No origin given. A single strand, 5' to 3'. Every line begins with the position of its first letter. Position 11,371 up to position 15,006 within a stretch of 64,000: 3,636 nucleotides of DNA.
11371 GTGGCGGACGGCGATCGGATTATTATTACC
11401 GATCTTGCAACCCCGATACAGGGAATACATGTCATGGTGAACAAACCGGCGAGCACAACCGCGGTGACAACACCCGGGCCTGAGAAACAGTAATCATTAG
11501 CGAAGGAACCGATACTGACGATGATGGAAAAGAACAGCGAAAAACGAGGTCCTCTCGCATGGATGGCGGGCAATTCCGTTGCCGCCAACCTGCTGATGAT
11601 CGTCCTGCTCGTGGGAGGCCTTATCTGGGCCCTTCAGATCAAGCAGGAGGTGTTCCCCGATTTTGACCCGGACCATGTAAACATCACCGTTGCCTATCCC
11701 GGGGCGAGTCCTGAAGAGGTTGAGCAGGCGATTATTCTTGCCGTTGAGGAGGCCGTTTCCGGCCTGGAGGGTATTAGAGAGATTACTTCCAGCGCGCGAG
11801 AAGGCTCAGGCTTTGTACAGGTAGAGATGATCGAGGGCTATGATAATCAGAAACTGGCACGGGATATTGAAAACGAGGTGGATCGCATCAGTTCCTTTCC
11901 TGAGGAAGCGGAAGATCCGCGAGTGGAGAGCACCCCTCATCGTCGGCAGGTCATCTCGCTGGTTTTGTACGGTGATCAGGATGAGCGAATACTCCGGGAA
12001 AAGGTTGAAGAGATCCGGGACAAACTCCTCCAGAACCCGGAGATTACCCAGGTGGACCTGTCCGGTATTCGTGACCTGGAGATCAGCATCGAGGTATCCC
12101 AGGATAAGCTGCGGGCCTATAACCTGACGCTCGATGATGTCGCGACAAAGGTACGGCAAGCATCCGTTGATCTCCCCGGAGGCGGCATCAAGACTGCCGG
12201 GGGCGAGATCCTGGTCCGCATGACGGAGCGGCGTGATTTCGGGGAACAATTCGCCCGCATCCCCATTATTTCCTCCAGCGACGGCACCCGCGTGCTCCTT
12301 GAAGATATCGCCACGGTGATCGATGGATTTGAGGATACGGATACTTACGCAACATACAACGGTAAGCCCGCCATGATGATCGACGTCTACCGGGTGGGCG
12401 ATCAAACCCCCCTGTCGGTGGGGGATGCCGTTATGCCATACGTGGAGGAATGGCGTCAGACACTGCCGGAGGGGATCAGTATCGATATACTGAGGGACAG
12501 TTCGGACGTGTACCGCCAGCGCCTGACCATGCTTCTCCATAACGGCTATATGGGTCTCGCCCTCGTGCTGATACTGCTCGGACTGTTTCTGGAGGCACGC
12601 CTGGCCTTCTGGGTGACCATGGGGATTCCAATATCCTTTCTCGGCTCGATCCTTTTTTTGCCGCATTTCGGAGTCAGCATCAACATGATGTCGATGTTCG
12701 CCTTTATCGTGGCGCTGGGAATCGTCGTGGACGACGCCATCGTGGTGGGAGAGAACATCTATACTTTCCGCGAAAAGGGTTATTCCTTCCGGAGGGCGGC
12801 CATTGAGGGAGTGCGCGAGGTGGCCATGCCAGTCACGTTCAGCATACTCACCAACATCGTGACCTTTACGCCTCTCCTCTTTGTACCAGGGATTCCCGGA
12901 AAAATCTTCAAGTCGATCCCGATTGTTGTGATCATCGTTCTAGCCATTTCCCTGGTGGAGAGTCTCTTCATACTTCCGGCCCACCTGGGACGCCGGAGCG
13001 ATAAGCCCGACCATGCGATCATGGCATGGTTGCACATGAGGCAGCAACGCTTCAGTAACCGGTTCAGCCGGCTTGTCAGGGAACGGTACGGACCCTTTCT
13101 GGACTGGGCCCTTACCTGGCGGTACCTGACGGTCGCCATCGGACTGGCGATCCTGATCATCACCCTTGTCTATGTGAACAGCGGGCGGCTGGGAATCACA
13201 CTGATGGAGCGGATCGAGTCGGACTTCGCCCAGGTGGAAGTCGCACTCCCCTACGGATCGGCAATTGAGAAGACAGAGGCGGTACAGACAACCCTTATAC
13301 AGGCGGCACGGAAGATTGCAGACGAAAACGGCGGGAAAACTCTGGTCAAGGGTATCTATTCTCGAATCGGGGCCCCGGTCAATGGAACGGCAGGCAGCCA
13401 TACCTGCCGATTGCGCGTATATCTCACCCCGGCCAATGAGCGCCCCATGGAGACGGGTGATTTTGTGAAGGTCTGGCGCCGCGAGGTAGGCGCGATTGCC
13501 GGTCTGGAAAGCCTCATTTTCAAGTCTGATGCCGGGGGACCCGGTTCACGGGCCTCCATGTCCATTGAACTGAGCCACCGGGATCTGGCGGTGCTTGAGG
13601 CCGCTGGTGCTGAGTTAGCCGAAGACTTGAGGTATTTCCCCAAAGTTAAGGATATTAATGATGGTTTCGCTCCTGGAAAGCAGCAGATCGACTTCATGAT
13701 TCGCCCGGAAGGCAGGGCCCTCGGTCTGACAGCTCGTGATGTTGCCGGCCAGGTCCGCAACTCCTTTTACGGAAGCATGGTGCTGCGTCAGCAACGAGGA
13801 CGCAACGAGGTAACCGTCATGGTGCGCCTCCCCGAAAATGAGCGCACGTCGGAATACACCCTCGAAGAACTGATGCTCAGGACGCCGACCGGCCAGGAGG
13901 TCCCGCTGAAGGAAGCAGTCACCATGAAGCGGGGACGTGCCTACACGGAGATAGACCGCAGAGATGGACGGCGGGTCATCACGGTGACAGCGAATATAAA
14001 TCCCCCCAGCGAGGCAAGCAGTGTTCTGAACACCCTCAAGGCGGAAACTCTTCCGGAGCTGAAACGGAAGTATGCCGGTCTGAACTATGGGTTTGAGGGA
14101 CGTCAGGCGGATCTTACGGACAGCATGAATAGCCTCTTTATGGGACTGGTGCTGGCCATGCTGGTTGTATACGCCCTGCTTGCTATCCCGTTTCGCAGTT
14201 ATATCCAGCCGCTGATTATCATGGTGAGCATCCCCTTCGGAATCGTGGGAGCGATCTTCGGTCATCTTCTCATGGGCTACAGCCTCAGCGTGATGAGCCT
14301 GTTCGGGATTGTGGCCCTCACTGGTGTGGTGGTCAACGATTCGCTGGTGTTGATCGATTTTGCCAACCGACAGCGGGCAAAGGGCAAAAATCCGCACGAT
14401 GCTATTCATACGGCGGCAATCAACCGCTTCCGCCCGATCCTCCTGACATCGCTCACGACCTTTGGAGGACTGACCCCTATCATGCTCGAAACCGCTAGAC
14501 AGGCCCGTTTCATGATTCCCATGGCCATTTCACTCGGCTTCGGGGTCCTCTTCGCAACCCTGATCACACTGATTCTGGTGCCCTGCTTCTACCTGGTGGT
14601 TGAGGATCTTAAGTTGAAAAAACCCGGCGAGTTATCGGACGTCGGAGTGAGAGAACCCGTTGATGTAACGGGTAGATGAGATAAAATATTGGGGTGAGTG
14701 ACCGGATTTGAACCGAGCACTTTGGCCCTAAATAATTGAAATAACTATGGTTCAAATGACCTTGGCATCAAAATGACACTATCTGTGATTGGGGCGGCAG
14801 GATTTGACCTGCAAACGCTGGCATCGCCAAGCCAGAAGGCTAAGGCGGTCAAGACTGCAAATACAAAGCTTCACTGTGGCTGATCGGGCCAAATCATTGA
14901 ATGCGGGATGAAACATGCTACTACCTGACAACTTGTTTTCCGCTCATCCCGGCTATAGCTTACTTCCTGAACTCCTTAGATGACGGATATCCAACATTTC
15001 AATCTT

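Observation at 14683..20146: Integrase-less 5.4-kb islet bounded by a perfect 33-bp tRNA-His repeat, carrying a c-di-GMP synthesis/degradation pair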

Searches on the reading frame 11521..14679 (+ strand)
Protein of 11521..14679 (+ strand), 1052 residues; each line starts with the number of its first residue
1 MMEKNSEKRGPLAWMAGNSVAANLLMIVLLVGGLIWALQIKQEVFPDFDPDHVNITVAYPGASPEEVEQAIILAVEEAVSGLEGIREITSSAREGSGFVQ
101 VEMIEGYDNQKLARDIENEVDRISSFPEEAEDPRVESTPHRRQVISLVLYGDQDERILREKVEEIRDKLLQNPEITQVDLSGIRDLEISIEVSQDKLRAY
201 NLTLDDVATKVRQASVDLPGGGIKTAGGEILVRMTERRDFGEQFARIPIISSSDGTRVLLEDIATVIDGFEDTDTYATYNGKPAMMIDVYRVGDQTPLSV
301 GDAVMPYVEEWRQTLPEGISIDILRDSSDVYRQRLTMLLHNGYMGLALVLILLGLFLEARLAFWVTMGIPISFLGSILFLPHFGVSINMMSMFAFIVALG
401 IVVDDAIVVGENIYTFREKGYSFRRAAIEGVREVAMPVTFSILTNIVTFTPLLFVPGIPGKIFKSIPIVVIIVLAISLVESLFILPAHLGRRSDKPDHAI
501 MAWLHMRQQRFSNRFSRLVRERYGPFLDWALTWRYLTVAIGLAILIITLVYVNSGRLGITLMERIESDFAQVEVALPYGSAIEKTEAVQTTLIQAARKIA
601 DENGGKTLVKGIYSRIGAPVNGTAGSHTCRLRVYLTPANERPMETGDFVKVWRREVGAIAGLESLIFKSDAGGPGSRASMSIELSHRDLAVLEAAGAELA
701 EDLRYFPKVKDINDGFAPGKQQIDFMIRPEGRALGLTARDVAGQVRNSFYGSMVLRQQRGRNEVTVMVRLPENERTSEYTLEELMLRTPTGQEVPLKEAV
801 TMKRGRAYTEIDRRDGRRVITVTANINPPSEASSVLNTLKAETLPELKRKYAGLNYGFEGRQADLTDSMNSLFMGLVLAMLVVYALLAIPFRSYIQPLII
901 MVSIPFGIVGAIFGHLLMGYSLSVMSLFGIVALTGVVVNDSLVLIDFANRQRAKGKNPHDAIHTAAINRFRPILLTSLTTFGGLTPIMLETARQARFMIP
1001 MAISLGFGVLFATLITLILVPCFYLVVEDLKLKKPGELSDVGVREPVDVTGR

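Call 13: find_encoding_contigs(protein=window:11521-14679:+, flank=10000, max_places=10)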
Protein window:11521-14679:+ (1052 aa): 21 contigs read that carry it; 4 places shown.
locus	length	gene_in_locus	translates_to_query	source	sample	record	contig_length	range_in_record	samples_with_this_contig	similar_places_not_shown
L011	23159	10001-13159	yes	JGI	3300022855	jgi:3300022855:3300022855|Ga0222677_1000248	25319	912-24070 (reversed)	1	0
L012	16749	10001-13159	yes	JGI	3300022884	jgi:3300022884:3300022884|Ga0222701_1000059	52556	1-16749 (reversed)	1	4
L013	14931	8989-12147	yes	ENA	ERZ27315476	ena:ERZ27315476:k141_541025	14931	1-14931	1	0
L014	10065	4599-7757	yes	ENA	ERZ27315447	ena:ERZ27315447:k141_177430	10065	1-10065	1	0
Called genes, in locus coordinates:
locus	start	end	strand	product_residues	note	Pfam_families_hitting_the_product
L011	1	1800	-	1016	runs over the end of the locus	?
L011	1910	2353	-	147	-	-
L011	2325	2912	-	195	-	PF12802:MarR_2 (faint), PF01909:NTP_transf_2 (weak), PF18765:Polbeta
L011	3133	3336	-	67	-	-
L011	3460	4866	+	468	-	PF05977:MFS_3 (faint), PF07690:MFS_1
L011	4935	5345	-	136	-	-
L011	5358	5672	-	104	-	-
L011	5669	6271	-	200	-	PF07638:Sigma70_ECF, PF04542:Sigma70_r2, PF08281:Sigma70_r4_2, PF04545:Sigma70_r4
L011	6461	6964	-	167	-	PF13801:Metal_resist, PF07813:LTXXQ (weak)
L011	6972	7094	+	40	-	-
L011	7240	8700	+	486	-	PF02321:OEP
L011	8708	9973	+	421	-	PF25917:BSH_RND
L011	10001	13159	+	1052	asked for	PF00873:ACR_tran, PF03176:MMPL (faint), PF02355:SecD_SecF_C (faint)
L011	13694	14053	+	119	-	-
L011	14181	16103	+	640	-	PF00989:PAS (weak), PF08448:PAS_4, PF08447:PAS_3, PF13426:PAS_9 (weak), PF13487:HD_5, PF01966:HD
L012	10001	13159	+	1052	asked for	PF00873:ACR_tran, PF03176:MMPL (faint), PF02355:SecD_SecF_C (faint)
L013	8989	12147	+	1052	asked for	PF00873:ACR_tran, PF03176:MMPL (faint), PF02355:SecD_SecF_C (faint)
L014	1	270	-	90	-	?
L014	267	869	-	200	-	PF07638:Sigma70_ECF, PF04542:Sigma70_r2, PF08281:Sigma70_r4_2, PF04545:Sigma70_r4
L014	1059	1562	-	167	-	PF13801:Metal_resist, PF07813:LTXXQ (weak)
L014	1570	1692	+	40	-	-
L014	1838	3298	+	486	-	PF02321:OEP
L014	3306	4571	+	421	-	PF25917:BSH_RND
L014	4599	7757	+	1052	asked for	PF00873:ACR_tran, PF03176:MMPL (faint), PF02355:SecD_SecF_C (faint)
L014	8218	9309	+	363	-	PF02275:CBAH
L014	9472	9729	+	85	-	-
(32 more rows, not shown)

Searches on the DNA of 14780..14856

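Call 45: search_rna_families(source=window, start=14780, end=14856, threshold=evalue, max_evalue=10, show_alignments=3)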
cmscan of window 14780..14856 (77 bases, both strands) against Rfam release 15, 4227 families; matches with E-value up to 10: 1.
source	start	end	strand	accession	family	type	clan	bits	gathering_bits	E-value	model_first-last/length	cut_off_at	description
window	14820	14841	+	RF02940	COG3860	Cis-reg;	-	9.7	42.5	2.6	19-40/54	no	COG3860 RNA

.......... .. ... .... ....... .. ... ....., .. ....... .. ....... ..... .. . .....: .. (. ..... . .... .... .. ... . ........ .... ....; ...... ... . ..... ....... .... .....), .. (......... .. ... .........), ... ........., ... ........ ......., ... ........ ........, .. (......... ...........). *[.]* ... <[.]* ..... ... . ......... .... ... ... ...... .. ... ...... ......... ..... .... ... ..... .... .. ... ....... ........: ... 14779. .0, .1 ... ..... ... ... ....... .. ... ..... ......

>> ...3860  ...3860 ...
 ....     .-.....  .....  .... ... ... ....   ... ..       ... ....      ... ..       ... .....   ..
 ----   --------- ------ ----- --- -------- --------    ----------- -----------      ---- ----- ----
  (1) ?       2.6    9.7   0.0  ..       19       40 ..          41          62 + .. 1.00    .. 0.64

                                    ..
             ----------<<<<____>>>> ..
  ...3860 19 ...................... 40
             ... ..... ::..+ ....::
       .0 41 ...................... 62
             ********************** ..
